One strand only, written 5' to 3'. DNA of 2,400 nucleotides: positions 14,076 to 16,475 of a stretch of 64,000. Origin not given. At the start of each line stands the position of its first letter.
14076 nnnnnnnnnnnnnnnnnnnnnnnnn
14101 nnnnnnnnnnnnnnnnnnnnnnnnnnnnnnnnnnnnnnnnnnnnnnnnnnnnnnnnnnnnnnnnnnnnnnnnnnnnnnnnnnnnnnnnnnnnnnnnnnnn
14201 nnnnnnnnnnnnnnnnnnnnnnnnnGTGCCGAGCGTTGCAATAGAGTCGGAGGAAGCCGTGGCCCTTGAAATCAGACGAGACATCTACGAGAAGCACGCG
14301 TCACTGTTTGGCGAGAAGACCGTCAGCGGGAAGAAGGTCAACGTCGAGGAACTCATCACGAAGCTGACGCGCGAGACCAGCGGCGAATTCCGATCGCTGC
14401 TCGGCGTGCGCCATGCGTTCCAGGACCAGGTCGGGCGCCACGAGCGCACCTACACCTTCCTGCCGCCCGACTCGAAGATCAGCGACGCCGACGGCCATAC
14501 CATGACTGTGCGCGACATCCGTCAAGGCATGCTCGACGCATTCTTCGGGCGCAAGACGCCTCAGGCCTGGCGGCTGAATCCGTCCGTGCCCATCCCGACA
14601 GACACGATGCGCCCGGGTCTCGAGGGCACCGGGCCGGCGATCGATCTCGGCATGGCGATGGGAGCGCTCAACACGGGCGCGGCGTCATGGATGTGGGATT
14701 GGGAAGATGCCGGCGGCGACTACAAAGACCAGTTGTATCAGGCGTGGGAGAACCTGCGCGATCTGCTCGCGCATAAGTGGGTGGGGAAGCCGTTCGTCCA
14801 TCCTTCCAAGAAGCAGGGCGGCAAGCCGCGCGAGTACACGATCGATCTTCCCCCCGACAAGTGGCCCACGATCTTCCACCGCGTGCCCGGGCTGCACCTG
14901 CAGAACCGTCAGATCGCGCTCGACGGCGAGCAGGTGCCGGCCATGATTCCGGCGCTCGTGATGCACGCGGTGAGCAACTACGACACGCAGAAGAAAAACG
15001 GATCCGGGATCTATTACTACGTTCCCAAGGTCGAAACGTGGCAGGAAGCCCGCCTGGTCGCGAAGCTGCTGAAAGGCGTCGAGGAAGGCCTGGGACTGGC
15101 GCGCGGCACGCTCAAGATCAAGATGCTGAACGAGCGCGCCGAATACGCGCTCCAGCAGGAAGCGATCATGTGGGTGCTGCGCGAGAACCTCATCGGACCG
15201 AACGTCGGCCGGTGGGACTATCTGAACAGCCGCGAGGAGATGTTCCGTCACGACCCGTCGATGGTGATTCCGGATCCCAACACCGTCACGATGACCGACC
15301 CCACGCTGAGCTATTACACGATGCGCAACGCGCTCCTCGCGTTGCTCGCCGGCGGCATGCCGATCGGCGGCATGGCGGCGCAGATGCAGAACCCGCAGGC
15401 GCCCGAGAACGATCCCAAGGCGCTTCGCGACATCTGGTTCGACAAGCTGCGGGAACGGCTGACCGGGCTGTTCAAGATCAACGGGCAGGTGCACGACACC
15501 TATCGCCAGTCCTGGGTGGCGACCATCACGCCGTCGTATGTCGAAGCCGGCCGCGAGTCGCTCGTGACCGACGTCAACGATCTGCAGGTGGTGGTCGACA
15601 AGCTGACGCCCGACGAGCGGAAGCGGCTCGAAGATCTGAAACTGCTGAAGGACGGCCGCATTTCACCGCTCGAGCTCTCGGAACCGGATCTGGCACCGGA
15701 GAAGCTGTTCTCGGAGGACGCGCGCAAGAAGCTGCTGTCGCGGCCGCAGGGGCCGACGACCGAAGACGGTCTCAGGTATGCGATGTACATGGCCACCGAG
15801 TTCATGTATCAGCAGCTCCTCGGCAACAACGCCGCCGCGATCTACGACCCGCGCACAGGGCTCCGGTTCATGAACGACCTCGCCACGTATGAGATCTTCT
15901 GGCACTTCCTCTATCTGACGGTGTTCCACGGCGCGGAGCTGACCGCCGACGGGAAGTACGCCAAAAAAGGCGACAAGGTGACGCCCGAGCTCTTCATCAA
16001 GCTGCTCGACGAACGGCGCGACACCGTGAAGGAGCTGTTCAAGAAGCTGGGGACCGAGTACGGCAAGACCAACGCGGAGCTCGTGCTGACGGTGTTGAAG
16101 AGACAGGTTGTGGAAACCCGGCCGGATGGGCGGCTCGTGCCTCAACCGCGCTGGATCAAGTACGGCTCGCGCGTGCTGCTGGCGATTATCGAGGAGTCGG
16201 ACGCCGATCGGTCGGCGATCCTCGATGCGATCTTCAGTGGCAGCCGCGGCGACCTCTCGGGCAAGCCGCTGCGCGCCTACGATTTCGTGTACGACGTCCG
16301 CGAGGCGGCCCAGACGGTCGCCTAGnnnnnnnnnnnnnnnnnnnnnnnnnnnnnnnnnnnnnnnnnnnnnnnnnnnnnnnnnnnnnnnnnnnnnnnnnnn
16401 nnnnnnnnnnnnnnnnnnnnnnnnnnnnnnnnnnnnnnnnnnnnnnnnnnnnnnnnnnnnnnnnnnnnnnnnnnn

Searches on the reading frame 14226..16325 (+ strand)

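Call 81: search_protein_families(library=pfam, proteins=[window:14226-16325:+], max_evalue=0.001)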
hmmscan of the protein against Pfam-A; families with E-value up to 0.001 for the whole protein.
window:14226-16325:+ (699 aa): 2 families
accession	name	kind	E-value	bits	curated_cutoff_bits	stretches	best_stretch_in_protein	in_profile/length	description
PF01274.28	MS_TIM-barrel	-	2.3e-38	132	26.4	1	215-414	1-200/248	Malate synthase, TIM barrel domain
PF20659.2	MS_C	-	0.00078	20.3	23.1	0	512-614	3-92/118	Malate synthase, C-terminal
